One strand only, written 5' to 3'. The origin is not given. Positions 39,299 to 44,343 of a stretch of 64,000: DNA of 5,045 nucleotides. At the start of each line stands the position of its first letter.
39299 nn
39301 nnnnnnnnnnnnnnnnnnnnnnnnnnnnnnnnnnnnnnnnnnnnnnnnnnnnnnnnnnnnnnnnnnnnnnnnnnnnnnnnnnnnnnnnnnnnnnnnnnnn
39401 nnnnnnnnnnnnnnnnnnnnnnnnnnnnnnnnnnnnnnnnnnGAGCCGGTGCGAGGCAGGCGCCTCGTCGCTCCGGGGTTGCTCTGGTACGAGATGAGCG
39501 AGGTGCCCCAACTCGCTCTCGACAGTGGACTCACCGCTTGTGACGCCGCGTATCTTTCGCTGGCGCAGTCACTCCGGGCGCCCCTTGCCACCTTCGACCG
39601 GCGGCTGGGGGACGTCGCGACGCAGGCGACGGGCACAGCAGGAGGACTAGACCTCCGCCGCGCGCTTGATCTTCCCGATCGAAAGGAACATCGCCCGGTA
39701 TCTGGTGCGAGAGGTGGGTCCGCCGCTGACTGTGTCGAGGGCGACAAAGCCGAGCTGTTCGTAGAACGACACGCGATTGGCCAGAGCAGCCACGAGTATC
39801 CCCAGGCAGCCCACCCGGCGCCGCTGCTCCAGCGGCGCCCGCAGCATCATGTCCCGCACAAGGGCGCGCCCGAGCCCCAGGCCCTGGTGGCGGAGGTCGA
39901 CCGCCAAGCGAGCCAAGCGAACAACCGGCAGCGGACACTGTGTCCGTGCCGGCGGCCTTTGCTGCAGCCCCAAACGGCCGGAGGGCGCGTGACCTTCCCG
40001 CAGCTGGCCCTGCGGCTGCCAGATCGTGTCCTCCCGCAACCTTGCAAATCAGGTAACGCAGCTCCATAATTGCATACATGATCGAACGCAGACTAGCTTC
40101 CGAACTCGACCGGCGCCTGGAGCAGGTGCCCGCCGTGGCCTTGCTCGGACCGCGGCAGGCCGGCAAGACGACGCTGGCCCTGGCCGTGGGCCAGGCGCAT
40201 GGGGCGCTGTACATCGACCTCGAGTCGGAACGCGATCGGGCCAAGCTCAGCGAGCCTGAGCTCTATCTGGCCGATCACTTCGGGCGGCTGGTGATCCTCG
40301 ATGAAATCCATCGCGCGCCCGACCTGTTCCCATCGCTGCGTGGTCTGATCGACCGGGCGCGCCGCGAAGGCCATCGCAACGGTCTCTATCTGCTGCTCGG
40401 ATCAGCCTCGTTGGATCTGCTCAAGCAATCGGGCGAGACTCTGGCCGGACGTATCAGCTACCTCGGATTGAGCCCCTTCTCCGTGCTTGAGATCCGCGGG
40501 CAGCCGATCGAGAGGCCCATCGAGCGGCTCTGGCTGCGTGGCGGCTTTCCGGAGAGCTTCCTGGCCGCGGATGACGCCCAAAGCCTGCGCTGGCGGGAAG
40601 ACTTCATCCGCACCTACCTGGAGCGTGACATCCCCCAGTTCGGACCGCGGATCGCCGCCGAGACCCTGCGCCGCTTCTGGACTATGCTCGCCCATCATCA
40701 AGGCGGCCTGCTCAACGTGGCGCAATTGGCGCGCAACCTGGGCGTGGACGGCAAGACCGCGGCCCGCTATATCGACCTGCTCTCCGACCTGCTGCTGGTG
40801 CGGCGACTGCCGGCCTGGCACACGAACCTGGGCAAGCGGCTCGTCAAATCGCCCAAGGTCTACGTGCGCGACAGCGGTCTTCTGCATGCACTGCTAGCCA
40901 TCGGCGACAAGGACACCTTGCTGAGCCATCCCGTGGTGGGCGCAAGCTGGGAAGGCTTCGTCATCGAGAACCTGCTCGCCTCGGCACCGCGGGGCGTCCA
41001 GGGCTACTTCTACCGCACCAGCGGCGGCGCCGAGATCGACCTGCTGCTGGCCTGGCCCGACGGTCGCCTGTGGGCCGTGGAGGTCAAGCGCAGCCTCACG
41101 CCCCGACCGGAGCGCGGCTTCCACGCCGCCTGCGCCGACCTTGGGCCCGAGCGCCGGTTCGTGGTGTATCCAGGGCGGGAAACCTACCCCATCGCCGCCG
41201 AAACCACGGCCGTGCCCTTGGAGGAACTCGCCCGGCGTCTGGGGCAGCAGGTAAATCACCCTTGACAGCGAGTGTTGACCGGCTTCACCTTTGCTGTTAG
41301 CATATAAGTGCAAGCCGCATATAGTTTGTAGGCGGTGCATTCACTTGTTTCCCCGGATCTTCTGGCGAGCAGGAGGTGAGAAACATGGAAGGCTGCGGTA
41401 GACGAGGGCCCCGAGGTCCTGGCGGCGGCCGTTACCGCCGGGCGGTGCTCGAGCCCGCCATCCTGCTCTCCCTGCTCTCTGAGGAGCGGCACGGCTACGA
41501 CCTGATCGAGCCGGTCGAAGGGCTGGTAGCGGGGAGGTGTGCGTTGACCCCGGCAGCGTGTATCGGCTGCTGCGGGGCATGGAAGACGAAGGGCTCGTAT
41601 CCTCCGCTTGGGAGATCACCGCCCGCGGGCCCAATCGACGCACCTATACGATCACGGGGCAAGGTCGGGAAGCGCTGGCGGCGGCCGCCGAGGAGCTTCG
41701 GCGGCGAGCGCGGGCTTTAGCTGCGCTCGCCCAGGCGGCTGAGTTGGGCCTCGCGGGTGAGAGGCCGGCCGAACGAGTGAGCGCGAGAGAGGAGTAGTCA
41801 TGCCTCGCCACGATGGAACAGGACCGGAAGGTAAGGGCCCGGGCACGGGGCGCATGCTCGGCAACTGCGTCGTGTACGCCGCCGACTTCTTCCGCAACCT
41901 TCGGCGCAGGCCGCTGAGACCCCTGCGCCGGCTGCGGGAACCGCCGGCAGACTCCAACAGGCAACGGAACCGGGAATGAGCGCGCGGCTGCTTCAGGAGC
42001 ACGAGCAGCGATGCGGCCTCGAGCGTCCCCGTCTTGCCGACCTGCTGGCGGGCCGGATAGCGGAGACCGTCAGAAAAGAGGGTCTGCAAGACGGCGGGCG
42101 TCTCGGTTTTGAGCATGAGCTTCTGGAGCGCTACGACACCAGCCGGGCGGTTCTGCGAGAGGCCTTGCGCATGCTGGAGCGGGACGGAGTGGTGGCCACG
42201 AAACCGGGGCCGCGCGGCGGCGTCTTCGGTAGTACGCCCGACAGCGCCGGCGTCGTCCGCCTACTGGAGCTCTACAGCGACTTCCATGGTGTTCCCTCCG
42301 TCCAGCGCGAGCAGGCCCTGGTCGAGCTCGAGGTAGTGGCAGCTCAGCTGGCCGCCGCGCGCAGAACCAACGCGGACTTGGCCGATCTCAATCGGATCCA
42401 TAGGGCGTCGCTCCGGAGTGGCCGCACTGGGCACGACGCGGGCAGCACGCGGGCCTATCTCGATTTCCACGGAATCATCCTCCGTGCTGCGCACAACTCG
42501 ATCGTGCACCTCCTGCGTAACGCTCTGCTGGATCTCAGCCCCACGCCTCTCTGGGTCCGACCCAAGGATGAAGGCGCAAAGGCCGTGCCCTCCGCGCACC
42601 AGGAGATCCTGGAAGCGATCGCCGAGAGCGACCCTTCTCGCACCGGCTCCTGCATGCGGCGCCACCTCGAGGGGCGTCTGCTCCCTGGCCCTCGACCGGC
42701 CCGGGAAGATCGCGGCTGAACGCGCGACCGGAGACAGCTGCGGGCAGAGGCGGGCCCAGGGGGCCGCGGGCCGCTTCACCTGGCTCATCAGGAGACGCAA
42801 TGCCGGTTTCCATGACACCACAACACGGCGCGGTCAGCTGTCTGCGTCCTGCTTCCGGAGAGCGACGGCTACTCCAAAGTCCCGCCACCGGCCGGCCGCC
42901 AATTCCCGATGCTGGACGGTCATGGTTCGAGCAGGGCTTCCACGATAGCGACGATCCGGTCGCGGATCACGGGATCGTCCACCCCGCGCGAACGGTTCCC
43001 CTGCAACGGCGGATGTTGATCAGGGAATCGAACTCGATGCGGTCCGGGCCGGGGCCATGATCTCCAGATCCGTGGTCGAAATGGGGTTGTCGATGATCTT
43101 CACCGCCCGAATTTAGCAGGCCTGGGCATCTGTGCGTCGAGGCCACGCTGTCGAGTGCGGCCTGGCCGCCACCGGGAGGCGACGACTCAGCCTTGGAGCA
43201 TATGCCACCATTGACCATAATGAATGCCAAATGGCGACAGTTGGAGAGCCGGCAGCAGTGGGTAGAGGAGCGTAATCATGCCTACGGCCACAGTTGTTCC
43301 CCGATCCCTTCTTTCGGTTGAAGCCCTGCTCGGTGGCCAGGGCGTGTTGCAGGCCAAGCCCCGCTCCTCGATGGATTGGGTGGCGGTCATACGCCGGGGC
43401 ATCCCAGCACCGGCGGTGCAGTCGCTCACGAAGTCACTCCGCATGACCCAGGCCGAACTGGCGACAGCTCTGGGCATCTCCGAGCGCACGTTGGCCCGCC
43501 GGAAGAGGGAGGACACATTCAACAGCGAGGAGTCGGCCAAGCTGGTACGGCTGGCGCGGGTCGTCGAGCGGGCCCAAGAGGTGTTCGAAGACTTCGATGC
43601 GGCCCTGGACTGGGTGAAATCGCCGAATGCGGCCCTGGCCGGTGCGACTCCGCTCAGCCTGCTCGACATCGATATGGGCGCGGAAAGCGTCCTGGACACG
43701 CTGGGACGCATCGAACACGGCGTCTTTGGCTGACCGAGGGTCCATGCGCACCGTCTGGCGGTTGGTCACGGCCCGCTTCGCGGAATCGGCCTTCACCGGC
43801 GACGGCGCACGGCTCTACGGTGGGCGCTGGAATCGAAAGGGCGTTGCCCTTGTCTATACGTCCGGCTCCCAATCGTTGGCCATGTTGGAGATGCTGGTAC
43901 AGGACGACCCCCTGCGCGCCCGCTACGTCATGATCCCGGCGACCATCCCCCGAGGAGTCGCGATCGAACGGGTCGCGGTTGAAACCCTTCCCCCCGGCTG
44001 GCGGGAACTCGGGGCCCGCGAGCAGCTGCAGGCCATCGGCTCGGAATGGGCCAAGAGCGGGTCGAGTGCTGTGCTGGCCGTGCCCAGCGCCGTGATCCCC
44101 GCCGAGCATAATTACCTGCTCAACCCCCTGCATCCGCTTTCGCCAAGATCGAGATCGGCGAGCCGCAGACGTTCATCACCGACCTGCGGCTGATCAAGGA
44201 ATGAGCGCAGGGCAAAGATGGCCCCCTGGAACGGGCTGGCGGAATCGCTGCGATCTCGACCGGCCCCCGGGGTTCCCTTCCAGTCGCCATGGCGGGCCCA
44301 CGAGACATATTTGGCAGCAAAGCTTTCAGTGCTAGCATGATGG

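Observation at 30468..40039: Candidate amino-acid / N-acyl-amino-acid conversion island. Enolase-superfamily racemase-like gene, M20 amidohydrolase, AOR, Liv ABC transporter and a GNAT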

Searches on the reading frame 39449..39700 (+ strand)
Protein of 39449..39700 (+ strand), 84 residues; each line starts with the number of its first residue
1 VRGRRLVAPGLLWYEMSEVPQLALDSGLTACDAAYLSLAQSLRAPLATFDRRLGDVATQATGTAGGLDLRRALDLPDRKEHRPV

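Call 75: search_protein_families(library=pfam, proteins=[window:39449-39700:+], max_evalue=0.01)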
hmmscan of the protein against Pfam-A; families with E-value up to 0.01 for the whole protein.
window:39449-39700:+ (84 aa): 1 family
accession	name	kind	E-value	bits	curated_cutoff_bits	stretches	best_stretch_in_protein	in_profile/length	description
PF01850.27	PIN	-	0.0016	19.5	23.6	1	20-57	81-118/120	PIN domain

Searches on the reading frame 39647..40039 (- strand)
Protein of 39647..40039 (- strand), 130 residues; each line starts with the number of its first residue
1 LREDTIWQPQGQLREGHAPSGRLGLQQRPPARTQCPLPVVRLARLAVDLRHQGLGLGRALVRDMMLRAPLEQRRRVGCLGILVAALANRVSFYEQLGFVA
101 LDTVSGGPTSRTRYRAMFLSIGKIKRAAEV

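Call 4: search_protein_families(library=pfam, proteins=[window:39647-40039:-], max_evalue=0.01)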
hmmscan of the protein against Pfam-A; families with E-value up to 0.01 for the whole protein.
window:39647-40039:- (130 aa): 4 families
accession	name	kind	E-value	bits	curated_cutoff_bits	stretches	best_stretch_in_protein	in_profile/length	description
PF13508.13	Acetyltransf_7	-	4.5e-08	33.8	27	1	39-99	29-83/84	Acetyltransferase (GNAT) domain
PF13673.13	Acetyltransf_10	-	2e-06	28.3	23.6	1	41-102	53-111/128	Acetyltransferase (GNAT) domain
PF00583.31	Acetyltransf_1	-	2.2e-05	25.1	20.7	1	19-98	44-116/116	Acetyltransferase (GNAT) family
PF08445.16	FR47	-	0.0088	16.5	22.1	0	41-101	23-80/86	FR47-like protein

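Call 5: search_protein_families(library=ncbifam, proteins=[window:39647-40039:-], max_evalue=0.01)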
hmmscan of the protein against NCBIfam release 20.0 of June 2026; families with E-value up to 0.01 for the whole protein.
window:39647-40039:- (130 aa): 1 family
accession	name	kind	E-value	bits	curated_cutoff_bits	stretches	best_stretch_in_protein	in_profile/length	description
NF005921.0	PRK07922.1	equivalog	0.0059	16.2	180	1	44-103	76-128/170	amino-acid N-acetyltransferase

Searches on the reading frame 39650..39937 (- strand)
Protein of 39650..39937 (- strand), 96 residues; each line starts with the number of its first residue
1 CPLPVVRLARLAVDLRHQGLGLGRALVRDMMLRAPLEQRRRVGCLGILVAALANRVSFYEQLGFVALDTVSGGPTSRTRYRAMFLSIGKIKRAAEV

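Call 32: search_dna_similar(query=window:39650-39937:-, collection=plasmids, mode=protein, max_rows=12, max_evalue=0.001)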
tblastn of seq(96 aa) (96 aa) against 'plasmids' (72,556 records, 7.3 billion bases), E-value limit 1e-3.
Records with a match: 2280; places in all: 2508; records where one place covers at least 80% of the query: 1924.
Best place of each record, by identity: 60-80% 1; <60% 2279.
By first word of the organism name: Klebsiella 1556; Enterobacter 189; Escherichia 114; Shigella 104; Rhizobium 87; Salmonella 32; Raoultella 24; Agrobacterium 18; Providencia 16; Serratia 15; and 53 more.
By predicted mobility (MOB-suite, as given by PLSDB): conjugative 1456; non-mobilizable 650; mobilizable 174.
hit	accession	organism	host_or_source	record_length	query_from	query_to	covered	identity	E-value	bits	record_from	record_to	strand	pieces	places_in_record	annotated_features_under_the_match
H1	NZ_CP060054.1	Croceicoccus marinus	prokaryote,marine sediment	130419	2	95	98%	37.9%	3e-7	53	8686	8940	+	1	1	GNAT family N-acetyltransferase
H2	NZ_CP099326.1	Enterobacter ludwigii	culture,Pooled soil sample collected ...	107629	2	92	95%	39.1%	6e-6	49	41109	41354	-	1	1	GNAT family N-acetyltransferase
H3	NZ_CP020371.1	Candidatus Thiodictyon syntrophicum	meromictic lake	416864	2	94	97%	37.2%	5e-5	47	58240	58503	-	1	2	GNAT family N-acetyltransferase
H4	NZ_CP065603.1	Burkholderia glumae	-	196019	2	66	68%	53.0%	2e-9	59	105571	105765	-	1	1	GNAT family N-acetyltransferase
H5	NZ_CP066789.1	Burkholderia glumae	-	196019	2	66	68%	53.0%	2e-9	59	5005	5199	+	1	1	GNAT family N-acetyltransferase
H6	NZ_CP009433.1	Burkholderia glumae LMG 2196 = ATCC 33617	Oryza sativa, grain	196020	2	66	68%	53.0%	2e-9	59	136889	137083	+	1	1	GNAT family N-acetyltransferase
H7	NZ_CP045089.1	Burkholderia glumae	rice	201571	2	66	68%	53.0%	2e-9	59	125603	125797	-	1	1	GNAT family N-acetyltransferase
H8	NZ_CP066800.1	Burkholderia plantarii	Oryza sativa,cell culture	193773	2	66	68%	53.0%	4e-9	59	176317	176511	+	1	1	GNAT family N-acetyltransferase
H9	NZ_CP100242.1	Burkholderia glumae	cell culture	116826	2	66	68%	53.0%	5e-9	58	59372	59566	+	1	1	GNAT family N-acetyltransferase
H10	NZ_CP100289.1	Burkholderia glumae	cell culture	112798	2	66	68%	53.0%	5e-9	58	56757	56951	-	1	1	GNAT family N-acetyltransferase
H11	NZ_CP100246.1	Burkholderia glumae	cell culture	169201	2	66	68%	53.0%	5e-9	58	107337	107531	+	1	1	GNAT family N-acetyltransferase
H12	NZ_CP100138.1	Burkholderia glumae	cell culture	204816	2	66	68%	53.0%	5e-9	58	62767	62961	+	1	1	GNAT family N-acetyltransferase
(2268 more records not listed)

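Call 33: get_annotated_region(hit=H2, flank=1200)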
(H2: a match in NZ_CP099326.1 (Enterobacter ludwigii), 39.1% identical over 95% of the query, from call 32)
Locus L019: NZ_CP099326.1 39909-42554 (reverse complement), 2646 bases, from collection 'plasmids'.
description: Enterobacter ludwigii strain RHB47-SO-C01 plasmid unnamed1, complete sequence
organism: Enterobacter ludwigii (NCBI taxid 299767)
taxonomy: Bacteria; Pseudomonadota; Gammaproteobacteria; Enterobacterales; Enterobacteriaceae; Enterobacter; Enterobacter ludwigii
host: -; source: culture,Pooled soil sample collected from floor of poultry farm; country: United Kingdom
typing (MOB-suite, as given by PLSDB): conjugative; relaxase MOBF; mating-pair formation MPF_F
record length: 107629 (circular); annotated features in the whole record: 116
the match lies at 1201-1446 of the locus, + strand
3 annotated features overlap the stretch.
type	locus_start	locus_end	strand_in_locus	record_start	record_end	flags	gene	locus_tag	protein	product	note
CDS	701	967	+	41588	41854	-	-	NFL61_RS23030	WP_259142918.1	DUF1778 domain-containing protein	-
CDS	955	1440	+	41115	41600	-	-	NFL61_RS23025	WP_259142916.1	GNAT family N-acetyltransferase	-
CDS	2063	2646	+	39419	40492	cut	-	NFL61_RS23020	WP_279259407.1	CBASS cGAMP-activated phospholipase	-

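Call 34: get_annotated_region(hit=H4, flank=1200)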
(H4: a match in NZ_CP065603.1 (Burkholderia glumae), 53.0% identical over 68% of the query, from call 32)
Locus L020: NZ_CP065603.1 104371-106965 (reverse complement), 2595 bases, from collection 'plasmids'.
description: Burkholderia glumae strain FDAARGOS_949 plasmid unnamed2, complete sequence
organism: Burkholderia glumae (NCBI taxid 337)
taxonomy: Bacteria; Pseudomonadota; Betaproteobacteria; Burkholderiales; Burkholderiaceae; Burkholderia; Burkholderia glumae
host: -; source: -; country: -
typing (MOB-suite, as given by PLSDB): conjugative; replicon rep_cluster_382; relaxase MOBF; mating-pair formation MPF_F
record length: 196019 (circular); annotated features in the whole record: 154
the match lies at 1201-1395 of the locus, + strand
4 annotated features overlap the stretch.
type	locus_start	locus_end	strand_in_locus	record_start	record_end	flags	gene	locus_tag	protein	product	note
CDS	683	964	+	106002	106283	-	-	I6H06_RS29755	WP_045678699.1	DUF1778 domain-containing protein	-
CDS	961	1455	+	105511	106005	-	-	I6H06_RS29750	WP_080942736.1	GNAT family N-acetyltransferase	-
CDS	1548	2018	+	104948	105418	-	-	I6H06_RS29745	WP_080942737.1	ProQ/FINO family protein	-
CDS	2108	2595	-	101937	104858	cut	mobF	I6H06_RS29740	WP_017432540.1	MobF family relaxase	-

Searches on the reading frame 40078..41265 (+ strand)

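Call 39: search_protein_families(library=pfam, proteins=[window:40078-41265:+], max_evalue=0.00001)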
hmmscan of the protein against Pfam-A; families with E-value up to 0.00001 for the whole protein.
window:40078-41265:+ (395 aa): 2 families
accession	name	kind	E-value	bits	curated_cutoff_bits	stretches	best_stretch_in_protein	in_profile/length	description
PF13635.12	DUF4143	-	5e-51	173.1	28.1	1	182-339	1-160/160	Domain of unknown function (DUF4143)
PF13173.12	AAA_14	-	1.8e-23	83.4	27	1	18-139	3-128/129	AAA domain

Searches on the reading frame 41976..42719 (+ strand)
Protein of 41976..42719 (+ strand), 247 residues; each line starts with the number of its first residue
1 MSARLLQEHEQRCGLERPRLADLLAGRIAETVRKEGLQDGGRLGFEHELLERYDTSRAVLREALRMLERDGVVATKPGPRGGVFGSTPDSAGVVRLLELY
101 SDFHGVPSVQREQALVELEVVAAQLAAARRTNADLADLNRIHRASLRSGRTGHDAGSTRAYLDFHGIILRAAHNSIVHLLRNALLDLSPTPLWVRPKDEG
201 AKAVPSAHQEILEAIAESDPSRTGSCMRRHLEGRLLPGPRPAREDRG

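Call 39: search_protein_families(library=pfam, proteins=[window:41976-42719:+], max_evalue=0.00001)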
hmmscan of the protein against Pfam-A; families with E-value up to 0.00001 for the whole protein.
window:41976-42719:+ (247 aa): 2 families
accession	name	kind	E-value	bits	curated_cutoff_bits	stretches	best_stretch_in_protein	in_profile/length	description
PF07729.17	FCD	-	7.5e-18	65.6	24.3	1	114-232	5-124/125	FCD domain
PF00392.27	GntR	-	1.3e-08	34.8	27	1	25-78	6-59/64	Bacterial regulatory proteins, gntR family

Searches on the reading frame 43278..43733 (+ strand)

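Call 75: search_protein_families(library=pfam, proteins=[window:43278-43733:+], max_evalue=0.01)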
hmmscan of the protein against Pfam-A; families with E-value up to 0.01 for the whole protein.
window:43278-43733:+ (151 aa): 7 families
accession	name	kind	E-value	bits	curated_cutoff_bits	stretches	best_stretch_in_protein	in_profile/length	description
PF20432.4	Xre-like-HTH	-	1.8e-17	63.8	25.8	1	33-94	1-63/63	Antitoxin Xre-like helix-turn-helix domain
PF09722.15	Xre_MbcA_ParS_C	-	5.2e-15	55.6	24.5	1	99-148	2-51/51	Antitoxin Xre/MbcA/ParS C-terminal toxin-binding domain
PF13412.12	HTH_24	-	0.0014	18.6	21.9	1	55-75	17-37/48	Winged helix-turn-helix DNA-binding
PF01381.28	HTH_3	-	0.0016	18.9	23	1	53-78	7-32/55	Helix-turn-helix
PF07022.19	Phage_CI_repr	-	0.0021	18.8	22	1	47-88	3-45/65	Bacteriophage CI repressor helix-turn-helix domain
PF13384.12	HTH_23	-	0.0077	16.5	24.6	0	55-76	17-38/50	Homeodomain-like domain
PF13404.12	HTH_AsnC-type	-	0.0093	16.2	27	0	55-77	17-39/42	AsnC-type helix-turn-helix domain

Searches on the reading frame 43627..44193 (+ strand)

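Call 75: search_protein_families(library=pfam, proteins=[window:43627-44193:+], max_evalue=0.01)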
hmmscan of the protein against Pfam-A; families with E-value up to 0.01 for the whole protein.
window:43627-44193:+ (188 aa): 1 family
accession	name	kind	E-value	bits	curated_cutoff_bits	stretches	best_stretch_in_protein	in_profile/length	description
PF08808.17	RES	-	3.8e-26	92.4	23.2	1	42-175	1-145/157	RES domain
